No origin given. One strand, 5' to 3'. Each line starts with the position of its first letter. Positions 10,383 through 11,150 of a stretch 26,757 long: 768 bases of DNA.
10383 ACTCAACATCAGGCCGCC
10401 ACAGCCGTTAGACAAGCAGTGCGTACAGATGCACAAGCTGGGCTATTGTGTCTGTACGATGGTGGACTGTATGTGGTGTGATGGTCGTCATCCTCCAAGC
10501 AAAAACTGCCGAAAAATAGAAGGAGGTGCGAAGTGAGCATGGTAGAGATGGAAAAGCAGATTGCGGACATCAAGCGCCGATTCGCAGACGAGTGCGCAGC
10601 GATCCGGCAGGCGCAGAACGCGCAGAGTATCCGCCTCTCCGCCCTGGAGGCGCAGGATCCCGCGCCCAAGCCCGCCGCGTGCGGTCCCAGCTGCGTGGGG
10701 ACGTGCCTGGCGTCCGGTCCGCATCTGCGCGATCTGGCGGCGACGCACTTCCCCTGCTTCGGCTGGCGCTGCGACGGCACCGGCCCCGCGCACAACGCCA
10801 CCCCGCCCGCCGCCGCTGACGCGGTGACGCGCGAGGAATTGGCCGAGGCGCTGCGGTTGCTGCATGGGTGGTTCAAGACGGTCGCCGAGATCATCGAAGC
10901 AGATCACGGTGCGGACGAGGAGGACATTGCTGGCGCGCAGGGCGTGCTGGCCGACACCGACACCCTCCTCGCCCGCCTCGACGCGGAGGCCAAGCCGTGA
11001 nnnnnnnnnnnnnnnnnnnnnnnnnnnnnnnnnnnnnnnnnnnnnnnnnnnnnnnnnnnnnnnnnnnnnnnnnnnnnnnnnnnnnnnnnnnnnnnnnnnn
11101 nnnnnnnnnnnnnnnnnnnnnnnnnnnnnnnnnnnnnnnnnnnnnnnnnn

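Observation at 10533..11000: Compositional island: one ~70+% GC gene among ~50% GC neighbours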

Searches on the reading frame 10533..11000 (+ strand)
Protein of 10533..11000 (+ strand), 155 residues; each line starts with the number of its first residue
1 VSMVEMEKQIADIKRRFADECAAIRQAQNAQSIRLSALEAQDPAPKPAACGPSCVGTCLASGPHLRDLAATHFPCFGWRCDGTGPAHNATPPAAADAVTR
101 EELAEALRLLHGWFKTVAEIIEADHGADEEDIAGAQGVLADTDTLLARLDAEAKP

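Call 7: search_protein_families(library=pfam, proteins=[window:10533-11000:+], max_evalue=0.1)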
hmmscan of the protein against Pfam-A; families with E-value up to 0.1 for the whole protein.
window:10533-11000:+ (155 aa): 0 families

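Call 8: search_protein_families(library=phrogs, proteins=[window:10533-11000:+], max_evalue=0.1)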
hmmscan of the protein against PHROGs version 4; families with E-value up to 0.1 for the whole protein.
window:10533-11000:+ (155 aa): 0 families

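Call 10: find_homologous_proteins(query=window:10533-11000:+, max_evalue=0.01)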
Query window:10533-11000:+ (155 aa): 2 proteins with E <= 0.01 among 432 candidates.
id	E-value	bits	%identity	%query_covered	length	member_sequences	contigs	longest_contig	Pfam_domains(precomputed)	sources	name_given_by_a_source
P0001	5.0e-96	337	100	99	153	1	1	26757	-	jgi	jgi:hypothetical protein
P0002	1.1e-6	47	47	65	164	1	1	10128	-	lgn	-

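Call 13: find_encoding_contigs(protein=P0002, flank=10000)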
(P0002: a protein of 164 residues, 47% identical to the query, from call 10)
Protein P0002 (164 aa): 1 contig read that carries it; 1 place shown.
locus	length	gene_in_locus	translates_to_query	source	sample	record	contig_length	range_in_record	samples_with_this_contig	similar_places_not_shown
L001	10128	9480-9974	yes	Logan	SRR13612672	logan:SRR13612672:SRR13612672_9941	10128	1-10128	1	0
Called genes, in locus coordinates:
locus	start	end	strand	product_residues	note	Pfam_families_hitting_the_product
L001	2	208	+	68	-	?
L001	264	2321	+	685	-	PF12965:DUF3854, PF19263:DUF5906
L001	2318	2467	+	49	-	-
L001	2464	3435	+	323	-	PF01068:DNA_ligase_A_M, PF14743:DNA_ligase_OB_2 (weak)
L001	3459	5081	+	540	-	PF26675:DUF8224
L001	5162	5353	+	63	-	-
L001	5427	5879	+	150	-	-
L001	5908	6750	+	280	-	-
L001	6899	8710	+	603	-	PF01612:DNA_pol_A_exo1 (weak), PF00476:DNA_pol_A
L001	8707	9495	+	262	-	PF12705:PDDEXK_1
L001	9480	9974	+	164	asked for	-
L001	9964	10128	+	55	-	?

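Call 17: find_related_loci(query=window:10533-11000:+, collection=viral_contigs, flank=10000)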
Query window:10533-11000:+ (155 aa) in viral_contigs; peptide patterns used: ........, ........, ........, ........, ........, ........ (x = any residue, [..] = any of these).
10 stretches matched a pattern, but none encodes a relative of the query by tblastn (E <= 1e-3).

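Call 23: search_solved_structures(query=A1, max_evalue=1)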
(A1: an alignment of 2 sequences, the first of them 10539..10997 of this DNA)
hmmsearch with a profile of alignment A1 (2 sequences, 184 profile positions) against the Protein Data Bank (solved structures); distinct sequences matched with E-value up to 1: 4.
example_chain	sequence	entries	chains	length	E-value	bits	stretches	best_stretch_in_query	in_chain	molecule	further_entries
3jst_A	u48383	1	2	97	0.22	14.7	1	121-177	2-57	Putative pterin-4-alpha-carbinolamine dehydratase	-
5mrw_C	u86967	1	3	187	0.85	12.8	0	16-73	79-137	Potassium-transporting ATPase KdpC subunit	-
6hra_C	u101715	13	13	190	0.88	12.8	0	16-73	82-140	Potassium-transporting ATPase KdpC subunit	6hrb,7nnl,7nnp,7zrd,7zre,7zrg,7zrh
6ikn_A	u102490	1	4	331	0.97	12.6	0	22-58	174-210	Growth arrest-specific protein 7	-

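Call 28: search_protein_representatives(alignment_id=A1)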
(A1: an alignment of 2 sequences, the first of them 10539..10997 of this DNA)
Query: 2 sequences, 184 profile positions. Proteins with E-value up to 0.001 (for the whole library): 7; up to 1e-10: 2; up to 1e-30: 2. The best 7 are listed.
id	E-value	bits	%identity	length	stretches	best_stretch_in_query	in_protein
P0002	2.9e-86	304.5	-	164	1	1-184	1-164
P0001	3.9e-80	284.5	-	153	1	19-181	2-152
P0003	1.9e-09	54.1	-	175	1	29-171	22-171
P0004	7.0e-08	49.0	-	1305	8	28-55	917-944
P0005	1.1e-06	45.1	-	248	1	61-121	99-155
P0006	1.1e-04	38.5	-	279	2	53-123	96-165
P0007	6.1e-04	36.2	-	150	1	63-116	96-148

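Call 30: find_encoding_contigs(protein=P0003, flank=10000)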
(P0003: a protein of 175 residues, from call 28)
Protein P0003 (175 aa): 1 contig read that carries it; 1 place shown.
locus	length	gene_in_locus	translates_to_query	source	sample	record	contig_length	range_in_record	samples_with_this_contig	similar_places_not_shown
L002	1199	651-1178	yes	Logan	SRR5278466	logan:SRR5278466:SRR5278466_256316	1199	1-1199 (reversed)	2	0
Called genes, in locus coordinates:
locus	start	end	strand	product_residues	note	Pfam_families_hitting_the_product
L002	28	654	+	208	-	PF25311:WDGH (weak)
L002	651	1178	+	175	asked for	-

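Call 32: find_homologous_proteins(query=A2, max_evalue=0.01)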
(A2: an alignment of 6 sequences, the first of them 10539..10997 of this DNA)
Query A2 (6 sequences) (153 aa, profile of the alignment): 13 proteins with E <= 0.01 among 8000 candidates.
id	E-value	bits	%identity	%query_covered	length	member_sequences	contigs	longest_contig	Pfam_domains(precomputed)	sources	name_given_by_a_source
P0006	6.2e-60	221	45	38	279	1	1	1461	-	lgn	-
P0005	1.1e-56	210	38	54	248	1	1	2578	-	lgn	-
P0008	1.2e-44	171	37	28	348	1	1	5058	-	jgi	-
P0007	1.7e-44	170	42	31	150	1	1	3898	-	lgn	-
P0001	3.1e-43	166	100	100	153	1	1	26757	-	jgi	jgi:hypothetical protein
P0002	9.4e-38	148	47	65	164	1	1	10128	-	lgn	-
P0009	4.8e-25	107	49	33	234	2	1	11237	-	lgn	-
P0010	1.2e-23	102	45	29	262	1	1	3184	-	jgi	-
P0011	2.2e-20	91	77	8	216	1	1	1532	-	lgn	-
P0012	1.7e-15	76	46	31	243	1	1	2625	-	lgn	-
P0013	6.2e-10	57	44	26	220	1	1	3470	-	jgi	jgi:hypothetical protein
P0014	1.4e-6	46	41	29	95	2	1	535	-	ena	-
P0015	2.3e-4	39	92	8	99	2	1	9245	-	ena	-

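Call 34: find_encoding_contigs(protein=P0009, flank=10000)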
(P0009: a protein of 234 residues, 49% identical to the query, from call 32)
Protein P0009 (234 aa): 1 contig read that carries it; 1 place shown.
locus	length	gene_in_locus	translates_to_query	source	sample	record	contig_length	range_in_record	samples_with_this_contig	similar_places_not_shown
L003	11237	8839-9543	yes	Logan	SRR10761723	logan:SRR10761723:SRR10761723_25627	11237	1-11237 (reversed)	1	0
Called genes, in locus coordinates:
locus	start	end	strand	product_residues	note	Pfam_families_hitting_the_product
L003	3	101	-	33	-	?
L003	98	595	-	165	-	-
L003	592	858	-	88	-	-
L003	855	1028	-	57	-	-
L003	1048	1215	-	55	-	-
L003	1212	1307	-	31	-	-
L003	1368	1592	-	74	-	PF01381:HTH_3 (faint), PF13560:HTH_31 (weak)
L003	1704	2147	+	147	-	-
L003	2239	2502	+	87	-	-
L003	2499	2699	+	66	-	-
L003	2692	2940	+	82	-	-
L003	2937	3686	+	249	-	PF04404:ERF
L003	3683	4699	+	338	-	PF12705:PDDEXK_1 (weak), PF10926:DUF2800 (weak)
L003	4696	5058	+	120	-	-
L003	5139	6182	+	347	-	PF24963:DUF7768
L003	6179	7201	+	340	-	-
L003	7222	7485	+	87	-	-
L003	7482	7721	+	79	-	-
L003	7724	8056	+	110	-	-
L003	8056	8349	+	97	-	-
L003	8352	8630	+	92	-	-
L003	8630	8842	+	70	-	-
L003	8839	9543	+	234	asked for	-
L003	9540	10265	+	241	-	-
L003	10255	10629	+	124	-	PF14354:Lar_restr_allev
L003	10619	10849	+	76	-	-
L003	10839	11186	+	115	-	PF27050:Phage_P22_Y8K6 (faint)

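Call 35: find_encoding_contigs(protein=P0008, flank=10000)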
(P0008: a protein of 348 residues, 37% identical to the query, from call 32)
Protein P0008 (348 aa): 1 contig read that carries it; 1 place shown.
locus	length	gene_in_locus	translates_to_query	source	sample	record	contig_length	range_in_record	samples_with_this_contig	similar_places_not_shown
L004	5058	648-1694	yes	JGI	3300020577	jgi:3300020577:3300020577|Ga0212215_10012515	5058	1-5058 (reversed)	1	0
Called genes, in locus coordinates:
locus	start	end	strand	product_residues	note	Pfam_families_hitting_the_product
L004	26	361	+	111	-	-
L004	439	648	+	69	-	-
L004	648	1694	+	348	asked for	-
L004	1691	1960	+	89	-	PF14354:Lar_restr_allev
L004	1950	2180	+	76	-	-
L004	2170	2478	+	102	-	PF27050:Phage_P22_Y8K6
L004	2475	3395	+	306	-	PF07505:DUF5131, PF17338:GP88 (faint)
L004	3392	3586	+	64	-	-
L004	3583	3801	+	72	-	-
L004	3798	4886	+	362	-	PF14659:Phage_int_SAM_3 (weak), PF00589:Phage_integrase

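Call 37: find_encoding_contigs(protein=P0015, flank=10000)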
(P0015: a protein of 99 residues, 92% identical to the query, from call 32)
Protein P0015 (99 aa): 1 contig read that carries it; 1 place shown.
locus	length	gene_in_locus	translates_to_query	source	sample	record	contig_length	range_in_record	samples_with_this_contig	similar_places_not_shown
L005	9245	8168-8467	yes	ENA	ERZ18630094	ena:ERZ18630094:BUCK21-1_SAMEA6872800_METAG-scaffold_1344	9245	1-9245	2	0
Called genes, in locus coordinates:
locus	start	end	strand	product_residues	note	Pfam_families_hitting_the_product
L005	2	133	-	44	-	?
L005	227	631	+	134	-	-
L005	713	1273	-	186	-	-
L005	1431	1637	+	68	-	-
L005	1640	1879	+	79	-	-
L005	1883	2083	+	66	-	-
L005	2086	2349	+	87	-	-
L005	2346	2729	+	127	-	-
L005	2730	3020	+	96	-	-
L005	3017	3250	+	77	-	-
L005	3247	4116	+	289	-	PF12684:DUF3799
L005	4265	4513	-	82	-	-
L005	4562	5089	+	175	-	-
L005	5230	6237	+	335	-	-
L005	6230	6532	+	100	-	-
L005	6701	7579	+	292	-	-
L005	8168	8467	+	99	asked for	-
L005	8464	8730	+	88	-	-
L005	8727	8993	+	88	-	-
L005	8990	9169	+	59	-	-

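Call 38: find_encoding_contigs(protein=P0013, flank=10000)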
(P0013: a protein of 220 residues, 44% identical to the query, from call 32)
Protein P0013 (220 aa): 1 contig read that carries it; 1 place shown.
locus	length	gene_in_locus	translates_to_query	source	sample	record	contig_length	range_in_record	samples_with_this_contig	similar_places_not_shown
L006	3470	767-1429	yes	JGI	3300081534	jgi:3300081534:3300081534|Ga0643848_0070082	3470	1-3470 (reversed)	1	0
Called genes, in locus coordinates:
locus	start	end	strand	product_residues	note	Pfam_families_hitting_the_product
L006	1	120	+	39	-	?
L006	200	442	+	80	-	-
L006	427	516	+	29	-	-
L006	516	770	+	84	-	-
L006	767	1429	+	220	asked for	-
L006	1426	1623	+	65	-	-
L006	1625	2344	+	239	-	-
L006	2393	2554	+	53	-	-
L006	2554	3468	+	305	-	?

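Call 48: find_related_loci(query=A3, collection=genome_contigs, flank=10000)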
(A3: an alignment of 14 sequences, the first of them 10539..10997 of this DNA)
Query A3 (153 aa) in genome_contigs; peptide patterns used: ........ (x = any residue, [..] = any of these).
71 stretches matched a pattern, but none encodes a relative of the query by tblastn (E <= 1e-3).

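Call 49: search_dna_similar(query=window:10539-10997:+, collection=phages, mode=protein, max_evalue=1)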
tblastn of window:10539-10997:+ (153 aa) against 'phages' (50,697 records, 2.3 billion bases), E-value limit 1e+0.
No match.

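Call 50: search_dna_similar(query=P0009, collection=phages, mode=protein, max_evalue=0.01)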
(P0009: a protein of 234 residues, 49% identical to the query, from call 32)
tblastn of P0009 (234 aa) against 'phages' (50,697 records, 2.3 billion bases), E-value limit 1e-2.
No match.

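Call 57: find_encoding_contigs(protein=P0014, flank=10000)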
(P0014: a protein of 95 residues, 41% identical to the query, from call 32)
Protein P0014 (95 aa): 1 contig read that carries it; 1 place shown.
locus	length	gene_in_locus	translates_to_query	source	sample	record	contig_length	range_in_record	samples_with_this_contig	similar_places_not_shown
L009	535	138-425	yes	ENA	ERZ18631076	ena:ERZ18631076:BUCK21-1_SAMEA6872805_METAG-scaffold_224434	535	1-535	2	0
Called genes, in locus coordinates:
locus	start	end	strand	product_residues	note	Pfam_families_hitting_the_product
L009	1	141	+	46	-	?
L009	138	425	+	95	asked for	-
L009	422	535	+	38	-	?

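Call 58: find_encoding_contigs(protein=P0012, flank=10000)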
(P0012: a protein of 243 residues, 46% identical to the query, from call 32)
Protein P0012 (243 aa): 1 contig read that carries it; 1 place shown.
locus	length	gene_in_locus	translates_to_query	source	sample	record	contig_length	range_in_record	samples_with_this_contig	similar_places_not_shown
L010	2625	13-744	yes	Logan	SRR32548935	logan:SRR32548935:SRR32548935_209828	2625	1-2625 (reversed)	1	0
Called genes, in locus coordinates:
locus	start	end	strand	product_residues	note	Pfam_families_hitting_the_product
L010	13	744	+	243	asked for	-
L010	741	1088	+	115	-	-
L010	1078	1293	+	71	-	-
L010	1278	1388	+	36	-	-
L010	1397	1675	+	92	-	-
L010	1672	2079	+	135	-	PF02557:VanY (weak), PF13539:Peptidase_M15_4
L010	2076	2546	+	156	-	-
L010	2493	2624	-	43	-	?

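Call 59: find_encoding_contigs(protein=P0007, flank=10000)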
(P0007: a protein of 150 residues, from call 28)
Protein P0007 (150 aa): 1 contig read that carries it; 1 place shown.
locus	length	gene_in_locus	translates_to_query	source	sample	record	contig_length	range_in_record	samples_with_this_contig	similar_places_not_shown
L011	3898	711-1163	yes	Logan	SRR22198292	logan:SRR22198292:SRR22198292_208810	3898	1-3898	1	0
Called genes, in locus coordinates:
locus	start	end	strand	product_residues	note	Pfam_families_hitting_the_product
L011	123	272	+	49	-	-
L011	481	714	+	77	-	-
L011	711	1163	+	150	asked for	-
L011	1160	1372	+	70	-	-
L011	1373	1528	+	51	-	-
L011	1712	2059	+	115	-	-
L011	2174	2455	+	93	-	-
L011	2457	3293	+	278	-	-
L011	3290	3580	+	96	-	-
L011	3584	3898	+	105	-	?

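Call 60: find_encoding_contigs(protein=P0005, flank=10000)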
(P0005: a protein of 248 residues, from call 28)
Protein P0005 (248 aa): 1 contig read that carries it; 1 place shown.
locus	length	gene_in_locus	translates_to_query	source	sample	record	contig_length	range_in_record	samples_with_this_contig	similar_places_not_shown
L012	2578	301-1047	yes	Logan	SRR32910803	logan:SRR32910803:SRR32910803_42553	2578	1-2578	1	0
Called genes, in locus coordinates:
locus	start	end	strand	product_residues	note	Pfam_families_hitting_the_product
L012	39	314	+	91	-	-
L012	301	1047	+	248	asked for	-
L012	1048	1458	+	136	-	-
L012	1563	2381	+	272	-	-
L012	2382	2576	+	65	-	?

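Call 63: search_dna_similar(query=L001:6899-8710:+, collection=phages, mode=protein, max_rows=12)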
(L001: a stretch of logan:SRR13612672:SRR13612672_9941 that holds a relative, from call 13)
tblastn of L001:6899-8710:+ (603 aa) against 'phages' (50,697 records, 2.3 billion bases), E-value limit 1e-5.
Records with a match: 1975; places in all: 1975; records where one place covers at least 80% of the query: 126.
Best place of each record, by identity: <60% 1975.
By first word of the organism name: Mycobacterium 957; Salmonella 309; Escherichia 141; Microbacterium 101; Arthrobacter 84; Klebsiella 81; Rhodococcus 45; Gordonia 39; Bacteriophage 27; Vibrio 24; and 44 more.
By host as written in the record: Mycobacterium smegmatis mc2 155 695; Mycobacterium smegmatis mc#155 126; - 125; Mycobacterium smegmatis mc2155 52; Microbacterium foliorum NRRL B-24224 52; Salmonella enterica subsp. enterica serovar Enteritidis PT1 51; Escherichia coli 47; Arthrobacter globiformis B-2979 46; and 252 more.
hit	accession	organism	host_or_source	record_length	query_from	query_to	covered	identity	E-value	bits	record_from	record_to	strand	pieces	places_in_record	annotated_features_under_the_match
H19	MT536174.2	Stenotrophomonas phage vB_SmaS-AXL_3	Stenotrophomonas maltophilia D1585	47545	1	600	100%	43.8%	3e-134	438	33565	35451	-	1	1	DNA polymerase I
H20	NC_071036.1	Stenotrophomonas phage vB_SmaS-AXL_3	Stenotrophomonas maltophilia D1585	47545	1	600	100%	43.8%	3e-134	438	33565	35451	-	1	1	DNA polymerase I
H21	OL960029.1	Pseudoxanthomonas phage PW916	Pseudoxanthomonas kaohsiungensis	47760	1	600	100%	43.8%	1e-135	442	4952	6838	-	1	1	DNA polymerase I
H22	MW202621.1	Caudoviricetes sp.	Manatee Spring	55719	3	600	99%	42.0%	3e-129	424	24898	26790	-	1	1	DNA polymerase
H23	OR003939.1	Phage DSL-LC04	Gammaproteobacteria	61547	85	599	85%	30.2%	9e-30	131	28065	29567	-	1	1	DNA polymerase I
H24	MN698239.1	Pelagibacter phage HTVC023P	Candidatus Pelagibacter sp. HTCC1062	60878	25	599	95%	26.5%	3e-28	127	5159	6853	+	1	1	DNA polymerase | endonuclease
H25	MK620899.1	Gordonia phage GodonK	Gordonia terrae 3612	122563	6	587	97%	25.5%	4e-21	104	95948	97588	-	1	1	188: DNA polymerase I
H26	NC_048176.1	Gordonia phage GodonK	Gordonia terrae 3612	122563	6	587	97%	25.5%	4e-21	104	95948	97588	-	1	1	188: DNA polymerase I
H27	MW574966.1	phage 023Pt_psg01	unknown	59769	60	601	90%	27.1%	1e-27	125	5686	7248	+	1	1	DNA polymerase A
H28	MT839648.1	Bacteriophage sp.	human fecal samples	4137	87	603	86%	28.4%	1e-14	83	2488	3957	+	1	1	record has no annotation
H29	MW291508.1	Stenotrophomonas phage BUCT555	Stenotrophomonas maltophilia 1207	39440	1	599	99%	23.7%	4e-14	82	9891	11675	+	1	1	DNA polymerase I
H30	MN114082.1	Listeria phage LP-010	Listeria monocytogenes J1-208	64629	52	599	91%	25.6%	1e-18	96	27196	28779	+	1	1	DNA polymerase I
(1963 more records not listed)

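Call 72: find_related_loci(query=A3, collection=metagenome_contigs, flank=10000)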
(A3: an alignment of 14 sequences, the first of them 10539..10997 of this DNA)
Query A3 (153 aa) in metagenome_contigs; peptide patterns used: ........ (x = any residue, [..] = any of these).
73 stretches matched a pattern, but none encodes a relative of the query by tblastn (E <= 1e-3).

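Call 75: predict_structure(alignment_id=A3)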
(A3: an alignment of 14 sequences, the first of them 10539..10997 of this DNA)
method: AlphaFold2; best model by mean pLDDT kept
length: 153 residues; sequences in the alignment: 14
mean_pLDDT: 83.2   pTM: 0.40
mean pLDDT of the five models: 83.2, 80.0, 78.2, 78.0, 75.3
residues with pLDDT >= 90: 41; 70-90: 90; 50-70: 22; < 50: 0
segments of 3 or more residues with pLDDT < 50: none
pLDDT, mean of each block of 10 residues (from residue 1): 93 96 94 76 67 87 82 82 66 68 88 88 88 89 88 68
secondary structure, 60 per line:
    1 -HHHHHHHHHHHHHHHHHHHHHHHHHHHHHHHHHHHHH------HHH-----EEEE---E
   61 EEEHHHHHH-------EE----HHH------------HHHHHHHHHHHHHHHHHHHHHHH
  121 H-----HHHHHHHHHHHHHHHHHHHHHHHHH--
elements in order: H2-38 E53-56 E60-63 H64-69 H98-121 H127-151

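Call 79: fold_search(model_id=the predicted structure, library=pdb)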
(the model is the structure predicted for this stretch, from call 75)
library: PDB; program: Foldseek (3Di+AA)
matches with E <= 10: 255; with E <= 0.001: 0
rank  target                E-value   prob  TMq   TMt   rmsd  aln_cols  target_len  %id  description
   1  1urf_MODEL_1_A        7.7e-01  0.82  0.31  0.53   3.8        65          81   14  HR1b domain from PRK1 (released 2003-11-06)
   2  9p4j_E                9.3e-01  0.95  0.34  0.15   1.7        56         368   12  The structure of Retron Eco8 in Apo state (released 2025-11-12)
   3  1qsd_A                9.9e-01  0.35  0.18  0.27   5.3        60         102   23  RBL2P, BETA-TUBULIN BINDING POST-CHAPERONIN COFACTOR (released 1999-12-22)
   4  3csx_A                1.8e+00  0.90  0.33  0.76   1.5        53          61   13  Structural characterization of a protein in the DUF683 family- crystal structure of cce_0567 from the cyanobacterium C (released 2008-06-10)
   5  3csx_B                1.8e+00  0.82  0.33  0.66   4.1        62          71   18  Structural characterization of a protein in the DUF683 family- crystal structure of cce_0567 from the cyanobacterium C (released 2008-06-10)
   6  4abm_D                1.9e+00  0.20  0.18  0.34   8.9        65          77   17  Crystal Structure of CHMP4B hairpin (released 2012-05-09)
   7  9w04_A                1.9e+00  0.09  0.24  0.15  11.0       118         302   19  Cryo-EM structure of TasH-tigRNA-dsDNA complex (released 2026-03-11)
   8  8edv_A                2.0e+00  0.89  0.32  0.15   1.8        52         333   15  Mitoguardin homolog (MIGA) delta TM residues 106-496 from Caenorhabditis elegans bound to modelled lipid phosphatidyle (released 2022-10-12)
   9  6qeq_A                2.1e+00  0.28  0.29  0.39  13.1        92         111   14  PcfF from Enterococcus faecalis pCF10 (released 2019-05-01)
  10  3hr0_B                2.3e+00  0.89  0.33  0.20   1.0        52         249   13  Crystal structure of Homo sapiens Conserved Oligomeric Golgi subunit 4 (released 2009-07-21)
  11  9rxe_MODEL_1_A        2.3e+00  0.69  0.29  0.42   1.9        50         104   18  Solution structure of the HR1c domain of human PKN1 (released 2025-12-31)
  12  6y4k_A                2.4e+00  0.18  0.20  0.15   5.2        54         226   15  Crystal structure of human 14-3-3 gamma in complex with CaMKK2 14-3-3 binding motif Ser100 and Fusicoccin A (released 2021-01-27)
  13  4abm_A                2.4e+00  0.16  0.18  0.33   8.9        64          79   17  Crystal Structure of CHMP4B hairpin (released 2012-05-09)
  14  9lp9_A                2.6e+00  0.77  0.34  0.15   1.6        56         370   12  The cryo-EM structure of retron Eco8 in a standby state (released 2025-11-19)
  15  6dma_F                2.6e+00  0.44  0.27  0.52   2.2        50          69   18  DHD15_closed (released 2018-12-19)
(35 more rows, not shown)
